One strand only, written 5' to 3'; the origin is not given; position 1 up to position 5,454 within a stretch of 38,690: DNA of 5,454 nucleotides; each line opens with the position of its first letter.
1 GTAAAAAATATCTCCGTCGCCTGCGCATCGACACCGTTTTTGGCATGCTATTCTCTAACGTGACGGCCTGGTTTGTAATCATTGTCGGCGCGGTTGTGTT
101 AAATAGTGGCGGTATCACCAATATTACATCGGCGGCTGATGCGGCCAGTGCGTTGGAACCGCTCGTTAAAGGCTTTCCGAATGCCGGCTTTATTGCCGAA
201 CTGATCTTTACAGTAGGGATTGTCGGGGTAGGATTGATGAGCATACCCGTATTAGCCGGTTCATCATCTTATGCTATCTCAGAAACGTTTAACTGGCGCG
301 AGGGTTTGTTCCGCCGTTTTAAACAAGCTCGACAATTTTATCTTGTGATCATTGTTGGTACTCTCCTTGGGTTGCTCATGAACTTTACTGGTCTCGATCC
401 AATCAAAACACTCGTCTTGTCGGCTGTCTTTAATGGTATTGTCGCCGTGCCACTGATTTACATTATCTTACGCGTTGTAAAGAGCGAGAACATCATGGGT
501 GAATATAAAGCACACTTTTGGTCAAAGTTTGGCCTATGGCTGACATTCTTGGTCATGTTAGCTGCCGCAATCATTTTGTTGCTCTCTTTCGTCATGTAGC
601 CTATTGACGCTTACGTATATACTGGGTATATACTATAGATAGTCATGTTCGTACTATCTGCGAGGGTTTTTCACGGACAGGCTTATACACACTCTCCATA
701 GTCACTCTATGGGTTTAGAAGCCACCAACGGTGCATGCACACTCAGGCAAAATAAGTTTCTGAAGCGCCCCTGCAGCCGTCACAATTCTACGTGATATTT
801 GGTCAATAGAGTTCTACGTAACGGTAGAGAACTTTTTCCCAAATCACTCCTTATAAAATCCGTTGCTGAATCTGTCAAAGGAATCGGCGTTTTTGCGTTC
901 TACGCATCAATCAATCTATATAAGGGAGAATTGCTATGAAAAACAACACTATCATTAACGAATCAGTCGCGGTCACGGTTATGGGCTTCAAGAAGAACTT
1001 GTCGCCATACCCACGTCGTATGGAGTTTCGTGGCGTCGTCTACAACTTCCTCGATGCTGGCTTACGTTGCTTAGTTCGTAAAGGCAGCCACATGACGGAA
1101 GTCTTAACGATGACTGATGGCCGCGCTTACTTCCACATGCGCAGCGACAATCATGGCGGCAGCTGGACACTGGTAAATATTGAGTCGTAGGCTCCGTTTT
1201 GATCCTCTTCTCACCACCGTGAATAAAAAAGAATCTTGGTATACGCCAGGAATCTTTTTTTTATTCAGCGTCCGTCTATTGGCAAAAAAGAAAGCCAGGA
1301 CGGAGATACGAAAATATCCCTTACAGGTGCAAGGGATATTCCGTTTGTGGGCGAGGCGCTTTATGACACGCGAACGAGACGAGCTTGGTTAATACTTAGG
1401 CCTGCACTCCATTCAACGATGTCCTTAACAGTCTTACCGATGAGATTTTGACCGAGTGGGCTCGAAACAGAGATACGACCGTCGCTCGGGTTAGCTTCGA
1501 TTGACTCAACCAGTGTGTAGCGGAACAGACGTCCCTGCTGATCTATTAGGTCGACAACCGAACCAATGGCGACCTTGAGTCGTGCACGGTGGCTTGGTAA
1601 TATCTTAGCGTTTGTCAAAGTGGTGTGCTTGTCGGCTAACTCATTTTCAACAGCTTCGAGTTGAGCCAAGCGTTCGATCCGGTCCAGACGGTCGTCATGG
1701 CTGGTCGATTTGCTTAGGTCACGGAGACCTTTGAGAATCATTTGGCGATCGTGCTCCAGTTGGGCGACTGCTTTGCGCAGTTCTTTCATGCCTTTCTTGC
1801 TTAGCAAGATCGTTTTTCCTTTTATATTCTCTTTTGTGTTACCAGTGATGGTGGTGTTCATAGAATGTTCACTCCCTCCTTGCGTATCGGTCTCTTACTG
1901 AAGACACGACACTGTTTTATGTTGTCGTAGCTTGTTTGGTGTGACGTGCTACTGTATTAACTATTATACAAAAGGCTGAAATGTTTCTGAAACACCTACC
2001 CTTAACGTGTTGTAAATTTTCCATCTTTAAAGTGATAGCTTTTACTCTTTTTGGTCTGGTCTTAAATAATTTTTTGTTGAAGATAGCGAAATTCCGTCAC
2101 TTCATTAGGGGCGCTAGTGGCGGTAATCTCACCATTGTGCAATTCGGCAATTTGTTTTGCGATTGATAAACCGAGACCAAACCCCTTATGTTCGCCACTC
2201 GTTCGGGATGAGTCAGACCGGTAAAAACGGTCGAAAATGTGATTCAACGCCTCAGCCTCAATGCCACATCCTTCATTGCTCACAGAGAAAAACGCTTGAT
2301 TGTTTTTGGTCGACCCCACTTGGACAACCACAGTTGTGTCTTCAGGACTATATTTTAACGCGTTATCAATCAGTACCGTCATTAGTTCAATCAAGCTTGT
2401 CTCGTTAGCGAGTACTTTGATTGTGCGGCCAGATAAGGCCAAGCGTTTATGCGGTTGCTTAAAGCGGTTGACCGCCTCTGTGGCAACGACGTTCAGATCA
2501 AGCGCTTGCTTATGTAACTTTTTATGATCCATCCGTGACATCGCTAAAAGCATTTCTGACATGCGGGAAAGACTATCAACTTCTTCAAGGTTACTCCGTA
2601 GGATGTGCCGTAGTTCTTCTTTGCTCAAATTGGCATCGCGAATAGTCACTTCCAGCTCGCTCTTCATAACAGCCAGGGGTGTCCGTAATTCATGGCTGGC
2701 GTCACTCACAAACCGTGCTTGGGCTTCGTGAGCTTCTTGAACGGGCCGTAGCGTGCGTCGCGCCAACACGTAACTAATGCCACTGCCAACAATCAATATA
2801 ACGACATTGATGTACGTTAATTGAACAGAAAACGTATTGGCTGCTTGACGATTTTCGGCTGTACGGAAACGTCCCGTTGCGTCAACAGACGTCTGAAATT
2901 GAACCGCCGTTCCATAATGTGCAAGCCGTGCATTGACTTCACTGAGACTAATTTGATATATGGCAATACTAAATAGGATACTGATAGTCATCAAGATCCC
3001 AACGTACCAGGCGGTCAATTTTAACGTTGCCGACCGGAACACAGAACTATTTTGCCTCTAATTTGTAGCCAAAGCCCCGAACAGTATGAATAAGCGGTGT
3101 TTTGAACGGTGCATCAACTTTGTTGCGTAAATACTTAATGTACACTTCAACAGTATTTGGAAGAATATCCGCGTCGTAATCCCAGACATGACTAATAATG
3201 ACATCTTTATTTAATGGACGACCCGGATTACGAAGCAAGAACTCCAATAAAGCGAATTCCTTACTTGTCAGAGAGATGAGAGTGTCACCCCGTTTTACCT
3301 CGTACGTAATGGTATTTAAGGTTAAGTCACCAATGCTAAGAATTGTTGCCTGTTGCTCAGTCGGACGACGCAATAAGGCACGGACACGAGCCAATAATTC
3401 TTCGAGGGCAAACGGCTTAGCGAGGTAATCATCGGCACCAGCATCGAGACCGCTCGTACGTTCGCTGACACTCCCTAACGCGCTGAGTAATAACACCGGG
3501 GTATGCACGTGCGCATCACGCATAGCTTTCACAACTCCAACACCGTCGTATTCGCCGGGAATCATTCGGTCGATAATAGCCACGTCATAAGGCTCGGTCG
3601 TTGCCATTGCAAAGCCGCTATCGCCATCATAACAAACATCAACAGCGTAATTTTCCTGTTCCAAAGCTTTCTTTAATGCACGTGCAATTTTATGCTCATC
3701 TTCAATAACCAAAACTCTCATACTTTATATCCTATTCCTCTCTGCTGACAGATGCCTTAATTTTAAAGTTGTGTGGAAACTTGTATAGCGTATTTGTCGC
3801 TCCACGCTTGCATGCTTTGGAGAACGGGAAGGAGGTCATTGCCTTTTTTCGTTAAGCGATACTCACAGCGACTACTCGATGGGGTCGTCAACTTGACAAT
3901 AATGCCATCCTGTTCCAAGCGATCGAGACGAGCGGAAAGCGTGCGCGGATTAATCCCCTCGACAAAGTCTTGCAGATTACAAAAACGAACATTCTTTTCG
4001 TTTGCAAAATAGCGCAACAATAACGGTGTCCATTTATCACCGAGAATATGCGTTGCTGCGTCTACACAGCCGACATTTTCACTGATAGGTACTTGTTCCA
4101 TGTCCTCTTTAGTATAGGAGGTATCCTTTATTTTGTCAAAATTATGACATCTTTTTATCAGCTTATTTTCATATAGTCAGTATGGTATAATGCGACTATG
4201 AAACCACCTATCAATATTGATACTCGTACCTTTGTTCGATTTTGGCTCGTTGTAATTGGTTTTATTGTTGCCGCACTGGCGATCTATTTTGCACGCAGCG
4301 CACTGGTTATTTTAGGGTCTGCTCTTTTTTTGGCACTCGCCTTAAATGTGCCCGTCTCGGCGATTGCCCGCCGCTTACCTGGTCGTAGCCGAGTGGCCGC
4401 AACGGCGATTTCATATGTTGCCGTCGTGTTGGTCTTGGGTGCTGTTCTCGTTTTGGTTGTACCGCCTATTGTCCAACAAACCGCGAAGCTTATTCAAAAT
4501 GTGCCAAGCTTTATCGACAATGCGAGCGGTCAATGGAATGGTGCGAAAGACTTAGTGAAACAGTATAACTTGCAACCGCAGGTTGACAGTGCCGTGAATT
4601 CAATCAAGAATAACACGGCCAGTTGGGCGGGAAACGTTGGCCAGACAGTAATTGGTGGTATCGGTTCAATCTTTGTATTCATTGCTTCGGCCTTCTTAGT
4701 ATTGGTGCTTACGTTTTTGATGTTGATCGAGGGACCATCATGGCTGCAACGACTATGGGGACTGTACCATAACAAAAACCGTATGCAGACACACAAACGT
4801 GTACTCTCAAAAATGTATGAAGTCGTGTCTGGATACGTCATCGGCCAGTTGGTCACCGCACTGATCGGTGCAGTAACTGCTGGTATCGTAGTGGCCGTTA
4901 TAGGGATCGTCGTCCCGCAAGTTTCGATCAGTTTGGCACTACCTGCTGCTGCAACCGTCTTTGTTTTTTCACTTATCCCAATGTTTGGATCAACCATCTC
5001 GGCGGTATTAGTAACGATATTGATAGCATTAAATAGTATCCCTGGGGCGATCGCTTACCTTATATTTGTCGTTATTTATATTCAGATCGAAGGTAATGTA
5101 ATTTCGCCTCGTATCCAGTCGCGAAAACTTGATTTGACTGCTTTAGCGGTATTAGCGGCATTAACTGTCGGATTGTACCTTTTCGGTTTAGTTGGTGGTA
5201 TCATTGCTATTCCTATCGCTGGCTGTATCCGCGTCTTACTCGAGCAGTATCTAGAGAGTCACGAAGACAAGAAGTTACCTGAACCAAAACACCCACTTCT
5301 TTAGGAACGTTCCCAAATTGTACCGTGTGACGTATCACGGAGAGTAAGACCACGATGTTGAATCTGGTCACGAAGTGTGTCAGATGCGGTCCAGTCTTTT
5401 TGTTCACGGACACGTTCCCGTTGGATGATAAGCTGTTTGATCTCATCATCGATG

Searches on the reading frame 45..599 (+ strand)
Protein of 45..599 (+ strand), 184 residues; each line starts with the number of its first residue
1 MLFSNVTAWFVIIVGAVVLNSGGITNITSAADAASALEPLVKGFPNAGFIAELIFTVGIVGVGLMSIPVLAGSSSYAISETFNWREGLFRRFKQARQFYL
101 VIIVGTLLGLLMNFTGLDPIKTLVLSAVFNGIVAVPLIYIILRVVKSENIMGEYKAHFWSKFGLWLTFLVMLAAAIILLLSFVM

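Call 9: search_protein_families(library=pfam, proteins=[window:45-599:+], max_evalue=0.00001)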
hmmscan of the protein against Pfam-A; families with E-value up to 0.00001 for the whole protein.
window:45-599:+ (184 aa): 1 family
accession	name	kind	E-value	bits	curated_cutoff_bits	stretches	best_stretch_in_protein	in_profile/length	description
PF01566.24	Nramp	-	1.3e-24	87.4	29.8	1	1-156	210-355/357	Natural resistance-associated macrophage protein-like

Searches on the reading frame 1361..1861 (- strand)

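Call 106: search_protein_families(library=pfam, proteins=[window:1361-1861:-], max_evalue=0.001)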
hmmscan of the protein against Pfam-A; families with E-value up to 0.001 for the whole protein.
window:1361-1861:- (166 aa): 1 family
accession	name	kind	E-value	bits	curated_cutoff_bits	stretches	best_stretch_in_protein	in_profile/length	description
PF01272.25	GreA_GreB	-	2.5e-16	59.9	26.9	1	96-153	5-63/77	Transcription elongation factor, GreA/GreB, C-term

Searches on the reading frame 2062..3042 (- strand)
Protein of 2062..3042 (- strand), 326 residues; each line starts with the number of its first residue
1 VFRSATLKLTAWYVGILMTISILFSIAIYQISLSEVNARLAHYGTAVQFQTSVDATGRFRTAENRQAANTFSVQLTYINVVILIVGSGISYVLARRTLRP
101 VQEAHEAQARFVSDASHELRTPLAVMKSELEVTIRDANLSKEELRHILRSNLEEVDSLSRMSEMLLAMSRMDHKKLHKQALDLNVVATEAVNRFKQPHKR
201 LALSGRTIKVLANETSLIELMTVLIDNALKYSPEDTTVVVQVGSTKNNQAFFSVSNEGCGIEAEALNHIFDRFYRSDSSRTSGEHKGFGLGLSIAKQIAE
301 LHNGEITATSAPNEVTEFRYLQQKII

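Call 8: search_protein_families(library=pfam, proteins=[window:2062-3042:-], max_evalue=0.00001)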
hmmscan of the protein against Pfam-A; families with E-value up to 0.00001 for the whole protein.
window:2062-3042:- (326 aa): 2 families
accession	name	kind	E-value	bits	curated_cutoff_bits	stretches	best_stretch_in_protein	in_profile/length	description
PF02518.31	HATPase_c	-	4.6e-24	85.4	26.4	1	213-319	2-104/111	Histidine kinase-, DNA gyrase B-, and HSP90-like ATPase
PF00512.31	HisKA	-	1.7e-13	50.8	26.9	1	108-173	2-65/66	His Kinase A (phospho-acceptor) domain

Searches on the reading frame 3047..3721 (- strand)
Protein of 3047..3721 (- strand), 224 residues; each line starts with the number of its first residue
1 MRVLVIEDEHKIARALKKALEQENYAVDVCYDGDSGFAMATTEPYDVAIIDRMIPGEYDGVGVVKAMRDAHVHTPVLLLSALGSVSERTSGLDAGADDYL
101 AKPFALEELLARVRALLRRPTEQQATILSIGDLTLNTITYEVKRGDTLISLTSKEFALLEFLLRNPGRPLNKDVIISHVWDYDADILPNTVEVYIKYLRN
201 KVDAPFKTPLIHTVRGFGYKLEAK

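Call 106: search_protein_families(library=pfam, proteins=[window:3047-3721:-], max_evalue=0.001)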
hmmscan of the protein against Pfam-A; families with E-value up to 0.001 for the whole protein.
window:3047-3721:- (224 aa): 2 families
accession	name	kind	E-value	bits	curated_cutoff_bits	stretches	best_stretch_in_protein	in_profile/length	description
PF00486.34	Trans_reg_C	-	1.6e-25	89.4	26.2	1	149-221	4-77/77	Transcriptional regulatory protein, C terminal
PF00072.30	Response_reg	-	2.7e-25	89.1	30.2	1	3-114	1-111/111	Response regulator receiver domain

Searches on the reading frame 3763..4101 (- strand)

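Call 106: search_protein_families(library=pfam, proteins=[window:3763-4101:-], max_evalue=0.001)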
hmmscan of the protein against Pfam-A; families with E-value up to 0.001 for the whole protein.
window:3763-4101:- (112 aa): 1 family
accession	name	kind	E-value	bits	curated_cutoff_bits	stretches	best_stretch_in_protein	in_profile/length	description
PF01638.23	HxlR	-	1.5e-18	66.8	20.8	1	19-105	1-87/91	HxlR-like helix-turn-helix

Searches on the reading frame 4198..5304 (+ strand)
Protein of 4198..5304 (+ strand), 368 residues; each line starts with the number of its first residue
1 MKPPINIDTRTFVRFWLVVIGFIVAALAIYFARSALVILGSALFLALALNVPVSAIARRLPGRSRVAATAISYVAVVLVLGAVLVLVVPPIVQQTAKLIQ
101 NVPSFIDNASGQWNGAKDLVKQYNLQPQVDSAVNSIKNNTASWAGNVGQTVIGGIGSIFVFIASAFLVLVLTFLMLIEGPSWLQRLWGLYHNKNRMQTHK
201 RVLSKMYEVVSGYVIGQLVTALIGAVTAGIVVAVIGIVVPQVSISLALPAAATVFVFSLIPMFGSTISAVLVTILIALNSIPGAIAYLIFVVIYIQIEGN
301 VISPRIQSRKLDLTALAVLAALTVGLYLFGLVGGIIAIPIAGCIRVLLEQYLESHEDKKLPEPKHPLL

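Call 8: search_protein_families(library=pfam, proteins=[window:4198-5304:+], max_evalue=0.00001)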
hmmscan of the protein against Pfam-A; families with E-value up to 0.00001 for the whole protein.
window:4198-5304:+ (368 aa): 1 family
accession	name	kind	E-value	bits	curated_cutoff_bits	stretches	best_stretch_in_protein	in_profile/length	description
PF01594.21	AI-2E_transport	-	8.7e-51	173.5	34.3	1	18-351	3-326/327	AI-2E family transporter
